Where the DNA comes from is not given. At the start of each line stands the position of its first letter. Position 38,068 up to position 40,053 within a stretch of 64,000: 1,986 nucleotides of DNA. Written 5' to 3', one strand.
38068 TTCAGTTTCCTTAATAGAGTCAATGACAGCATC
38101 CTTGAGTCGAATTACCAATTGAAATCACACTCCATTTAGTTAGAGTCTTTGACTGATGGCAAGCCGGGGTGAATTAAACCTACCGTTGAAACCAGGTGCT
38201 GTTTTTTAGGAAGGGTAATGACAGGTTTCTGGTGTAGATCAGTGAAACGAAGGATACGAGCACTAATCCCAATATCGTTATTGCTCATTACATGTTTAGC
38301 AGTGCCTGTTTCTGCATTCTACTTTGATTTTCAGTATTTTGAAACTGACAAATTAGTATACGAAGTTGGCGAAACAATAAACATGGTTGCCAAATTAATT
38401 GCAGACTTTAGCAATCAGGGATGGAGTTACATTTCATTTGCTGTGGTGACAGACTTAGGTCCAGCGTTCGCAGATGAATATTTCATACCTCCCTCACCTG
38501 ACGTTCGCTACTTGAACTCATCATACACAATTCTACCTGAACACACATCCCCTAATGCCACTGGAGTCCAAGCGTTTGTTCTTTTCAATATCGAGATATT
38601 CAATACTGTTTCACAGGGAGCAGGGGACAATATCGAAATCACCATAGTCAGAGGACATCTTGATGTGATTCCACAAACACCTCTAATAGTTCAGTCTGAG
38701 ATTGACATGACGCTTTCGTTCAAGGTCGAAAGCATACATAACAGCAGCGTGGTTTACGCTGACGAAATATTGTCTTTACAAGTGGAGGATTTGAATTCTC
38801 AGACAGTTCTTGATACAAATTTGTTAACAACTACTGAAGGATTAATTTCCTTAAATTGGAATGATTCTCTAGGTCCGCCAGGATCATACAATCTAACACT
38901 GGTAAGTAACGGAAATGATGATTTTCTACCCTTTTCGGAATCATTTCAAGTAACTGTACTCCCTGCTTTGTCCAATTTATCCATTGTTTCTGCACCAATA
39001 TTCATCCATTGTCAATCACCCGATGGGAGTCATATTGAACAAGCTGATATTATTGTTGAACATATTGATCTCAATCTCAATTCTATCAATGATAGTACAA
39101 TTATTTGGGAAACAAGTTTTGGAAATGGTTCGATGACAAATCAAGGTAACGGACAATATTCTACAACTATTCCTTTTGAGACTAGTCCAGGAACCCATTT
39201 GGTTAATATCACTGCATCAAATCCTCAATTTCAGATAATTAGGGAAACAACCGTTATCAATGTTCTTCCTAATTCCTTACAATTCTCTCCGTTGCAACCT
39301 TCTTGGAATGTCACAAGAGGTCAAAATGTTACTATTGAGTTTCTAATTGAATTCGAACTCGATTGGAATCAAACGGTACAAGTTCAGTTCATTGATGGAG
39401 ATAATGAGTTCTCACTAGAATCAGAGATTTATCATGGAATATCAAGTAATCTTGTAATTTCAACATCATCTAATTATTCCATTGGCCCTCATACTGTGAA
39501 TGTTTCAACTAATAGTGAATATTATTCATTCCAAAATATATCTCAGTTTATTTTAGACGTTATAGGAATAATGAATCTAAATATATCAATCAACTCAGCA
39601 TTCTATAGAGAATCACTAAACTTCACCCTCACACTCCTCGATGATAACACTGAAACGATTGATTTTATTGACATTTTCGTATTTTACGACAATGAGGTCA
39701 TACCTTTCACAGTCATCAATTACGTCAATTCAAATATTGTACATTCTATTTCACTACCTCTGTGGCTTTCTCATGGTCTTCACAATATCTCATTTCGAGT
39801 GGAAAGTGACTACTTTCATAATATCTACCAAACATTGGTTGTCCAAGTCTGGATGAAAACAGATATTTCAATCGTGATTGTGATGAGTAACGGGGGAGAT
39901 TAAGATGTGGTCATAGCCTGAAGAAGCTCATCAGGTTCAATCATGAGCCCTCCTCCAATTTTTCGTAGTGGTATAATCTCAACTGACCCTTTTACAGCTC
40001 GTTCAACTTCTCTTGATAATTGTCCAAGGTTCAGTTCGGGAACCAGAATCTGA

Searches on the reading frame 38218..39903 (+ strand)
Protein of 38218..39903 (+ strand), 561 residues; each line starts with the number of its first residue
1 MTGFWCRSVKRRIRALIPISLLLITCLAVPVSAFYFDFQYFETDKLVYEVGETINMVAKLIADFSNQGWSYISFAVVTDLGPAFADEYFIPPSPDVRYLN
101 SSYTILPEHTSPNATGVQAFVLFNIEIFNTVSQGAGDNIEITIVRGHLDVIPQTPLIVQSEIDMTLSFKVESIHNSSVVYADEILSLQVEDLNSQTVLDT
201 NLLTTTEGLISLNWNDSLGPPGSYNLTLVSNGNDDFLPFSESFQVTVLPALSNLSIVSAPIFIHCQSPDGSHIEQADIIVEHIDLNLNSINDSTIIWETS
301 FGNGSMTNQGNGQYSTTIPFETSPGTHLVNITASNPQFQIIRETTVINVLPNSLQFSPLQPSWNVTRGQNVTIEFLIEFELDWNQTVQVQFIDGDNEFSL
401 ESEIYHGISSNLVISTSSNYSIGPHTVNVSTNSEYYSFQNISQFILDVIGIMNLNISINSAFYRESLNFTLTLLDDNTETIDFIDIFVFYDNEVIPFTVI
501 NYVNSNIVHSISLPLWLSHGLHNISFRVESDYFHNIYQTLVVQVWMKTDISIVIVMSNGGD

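Call 8: search_protein_families(library=pfam, proteins=[window:38218-39903:+], max_evalue=0.01)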
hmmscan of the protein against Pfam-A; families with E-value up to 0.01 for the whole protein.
window:38218-39903:+ (561 aa): 1 family
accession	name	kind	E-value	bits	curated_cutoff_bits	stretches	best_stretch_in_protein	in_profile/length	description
PF00801.26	PKD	-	0.0031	17.9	23.5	0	292-337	29-69/80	PKD domain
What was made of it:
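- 38218..39903 (+): 561-aa secreted protein with 18 sequons, divergently paired (99-bp gap) with the p121-TFB-T2SSE-p69 run. Weak PKD hit (call 8).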

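Call 11: search_protein_families(library=ncbifam, proteins=[window:38218-39903:+], max_evalue=0.01)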
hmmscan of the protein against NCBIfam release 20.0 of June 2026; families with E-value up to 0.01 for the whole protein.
window:38218-39903:+ (561 aa): 0 families

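Call 105: search_protein_families(library=padloc, proteins=[window:38218-39903:+], max_evalue=0.001)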
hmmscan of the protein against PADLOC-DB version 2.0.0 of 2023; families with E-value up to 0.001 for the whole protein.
window:38218-39903:+ (561 aa): 0 families
